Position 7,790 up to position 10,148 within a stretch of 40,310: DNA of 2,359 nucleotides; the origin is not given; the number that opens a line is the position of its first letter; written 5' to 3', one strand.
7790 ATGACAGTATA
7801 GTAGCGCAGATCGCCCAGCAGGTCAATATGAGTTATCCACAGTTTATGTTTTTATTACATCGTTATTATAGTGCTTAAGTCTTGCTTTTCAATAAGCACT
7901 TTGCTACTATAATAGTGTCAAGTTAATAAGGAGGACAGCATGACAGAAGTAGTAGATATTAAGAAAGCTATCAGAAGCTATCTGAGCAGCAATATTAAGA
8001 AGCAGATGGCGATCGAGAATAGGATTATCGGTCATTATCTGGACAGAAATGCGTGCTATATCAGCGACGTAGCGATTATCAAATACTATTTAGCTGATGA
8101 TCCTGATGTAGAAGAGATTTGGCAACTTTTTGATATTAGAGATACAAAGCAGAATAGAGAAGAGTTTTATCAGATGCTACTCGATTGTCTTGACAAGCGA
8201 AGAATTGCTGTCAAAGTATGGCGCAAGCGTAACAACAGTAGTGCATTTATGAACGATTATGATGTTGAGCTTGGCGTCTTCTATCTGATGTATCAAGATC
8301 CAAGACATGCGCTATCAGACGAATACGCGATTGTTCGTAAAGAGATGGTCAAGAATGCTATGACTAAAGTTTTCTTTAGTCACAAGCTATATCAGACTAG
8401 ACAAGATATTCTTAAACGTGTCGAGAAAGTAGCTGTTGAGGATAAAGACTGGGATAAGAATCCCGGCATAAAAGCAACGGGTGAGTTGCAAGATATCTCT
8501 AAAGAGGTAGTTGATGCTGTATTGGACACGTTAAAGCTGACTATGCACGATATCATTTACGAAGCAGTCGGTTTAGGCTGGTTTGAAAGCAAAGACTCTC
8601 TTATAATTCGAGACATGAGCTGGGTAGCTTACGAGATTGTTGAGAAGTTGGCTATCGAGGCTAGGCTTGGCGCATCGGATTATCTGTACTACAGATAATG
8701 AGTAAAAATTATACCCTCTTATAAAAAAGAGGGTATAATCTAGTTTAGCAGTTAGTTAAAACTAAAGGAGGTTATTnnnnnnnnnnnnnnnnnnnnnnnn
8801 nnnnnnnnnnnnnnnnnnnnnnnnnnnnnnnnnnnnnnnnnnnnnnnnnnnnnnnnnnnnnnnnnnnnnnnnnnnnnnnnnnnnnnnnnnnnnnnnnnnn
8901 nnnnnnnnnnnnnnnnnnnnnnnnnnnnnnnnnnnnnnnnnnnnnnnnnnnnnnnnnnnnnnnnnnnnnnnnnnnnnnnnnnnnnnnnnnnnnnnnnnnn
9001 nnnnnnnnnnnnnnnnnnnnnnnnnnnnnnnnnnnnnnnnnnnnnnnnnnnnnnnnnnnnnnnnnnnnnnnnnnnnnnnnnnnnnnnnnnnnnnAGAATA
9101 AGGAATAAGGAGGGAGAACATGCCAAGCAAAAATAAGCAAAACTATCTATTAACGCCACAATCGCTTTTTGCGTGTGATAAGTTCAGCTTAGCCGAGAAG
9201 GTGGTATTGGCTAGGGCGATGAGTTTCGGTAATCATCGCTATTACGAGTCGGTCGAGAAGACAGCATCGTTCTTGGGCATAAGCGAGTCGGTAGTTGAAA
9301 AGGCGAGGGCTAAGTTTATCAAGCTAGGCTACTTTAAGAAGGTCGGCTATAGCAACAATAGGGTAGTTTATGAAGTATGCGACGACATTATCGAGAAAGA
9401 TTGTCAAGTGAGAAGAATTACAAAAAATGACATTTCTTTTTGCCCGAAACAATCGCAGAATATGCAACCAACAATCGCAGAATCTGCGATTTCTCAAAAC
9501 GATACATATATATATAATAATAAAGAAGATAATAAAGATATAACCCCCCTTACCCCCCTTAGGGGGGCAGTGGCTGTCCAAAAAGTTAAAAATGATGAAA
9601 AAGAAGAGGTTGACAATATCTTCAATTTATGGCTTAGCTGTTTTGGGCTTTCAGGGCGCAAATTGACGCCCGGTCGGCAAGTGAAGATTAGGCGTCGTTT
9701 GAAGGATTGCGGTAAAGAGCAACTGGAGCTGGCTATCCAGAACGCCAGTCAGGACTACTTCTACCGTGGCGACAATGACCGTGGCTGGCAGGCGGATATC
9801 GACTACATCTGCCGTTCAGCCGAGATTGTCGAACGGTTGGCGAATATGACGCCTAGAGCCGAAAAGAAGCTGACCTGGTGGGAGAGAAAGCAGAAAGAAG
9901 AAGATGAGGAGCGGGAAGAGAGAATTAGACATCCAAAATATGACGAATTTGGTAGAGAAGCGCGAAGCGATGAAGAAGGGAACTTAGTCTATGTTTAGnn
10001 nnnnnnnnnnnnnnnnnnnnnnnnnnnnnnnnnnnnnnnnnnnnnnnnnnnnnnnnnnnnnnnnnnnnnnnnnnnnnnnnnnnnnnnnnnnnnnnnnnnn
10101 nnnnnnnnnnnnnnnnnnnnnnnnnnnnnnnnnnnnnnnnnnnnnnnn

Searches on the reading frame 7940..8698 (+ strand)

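Call 20: search_protein_families(library=pfam, max_evalue=0.01, proteins=[window:7940-8698:+])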
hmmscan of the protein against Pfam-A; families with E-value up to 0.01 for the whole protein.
window:7940-8698:+ (252 aa): 1 family
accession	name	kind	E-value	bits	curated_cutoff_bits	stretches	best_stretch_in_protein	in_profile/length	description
PF08463.15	EcoEI_R_C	-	0.0023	18.5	24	0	122-167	72-118/163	EcoEI R protein C-terminal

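Call 68: search_protein_families(library=phrogs, max_evalue=0.001, proteins=[window:7940-8698:+])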
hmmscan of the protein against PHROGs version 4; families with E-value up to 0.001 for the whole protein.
window:7940-8698:+ (252 aa): 0 families

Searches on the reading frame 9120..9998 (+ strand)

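Call 20: search_protein_families(library=pfam, max_evalue=0.01, proteins=[window:9120-9998:+])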
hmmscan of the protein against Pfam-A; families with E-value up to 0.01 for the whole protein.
window:9120-9998:+ (292 aa): 0 families

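Call 68: search_protein_families(library=phrogs, max_evalue=0.001, proteins=[window:9120-9998:+])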
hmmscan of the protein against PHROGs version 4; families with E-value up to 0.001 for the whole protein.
window:9120-9998:+ (292 aa): 10 families
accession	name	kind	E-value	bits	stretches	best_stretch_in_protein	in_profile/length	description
phrog_345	-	DNA, RNA and nucleotide metabolism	9.5e-17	62.6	1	31-234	56-279/297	replication initiation O-like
phrog_19658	-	DNA, RNA and nucleotide metabolism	6.4e-08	33.4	1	43-240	40-245/283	replication initiation protein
phrog_428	-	DNA, RNA and nucleotide metabolism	1.5e-07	32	1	5-217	86-288/455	replication initiation protein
phrog_186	-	DNA, RNA and nucleotide metabolism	1.7e-07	32.2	1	4-209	17-212/308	DnaD-like helicase loader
phrog_16167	-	DNA, RNA and nucleotide metabolism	2.4e-07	31.8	1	61-270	78-299/315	replication initiation protein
phrog_18020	-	DNA, RNA and nucleotide metabolism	3.3e-06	28.1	1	139-251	132-225/248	replication initiation O-like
phrog_10469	-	DNA, RNA and nucleotide metabolism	9.3e-05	22.9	1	177-236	203-264/305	DnaD-like helicase loader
phrog_678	-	DNA, RNA and nucleotide metabolism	0.00063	20.4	1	31-151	61-196/346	replication initiation O-like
phrog_391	-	DNA, RNA and nucleotide metabolism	0.00079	20.2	0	18-91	11-93/298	replication initiation O-like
phrog_270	-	DNA, RNA and nucleotide metabolism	0.00079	19.9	1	7-166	30-177/383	replication initiation protein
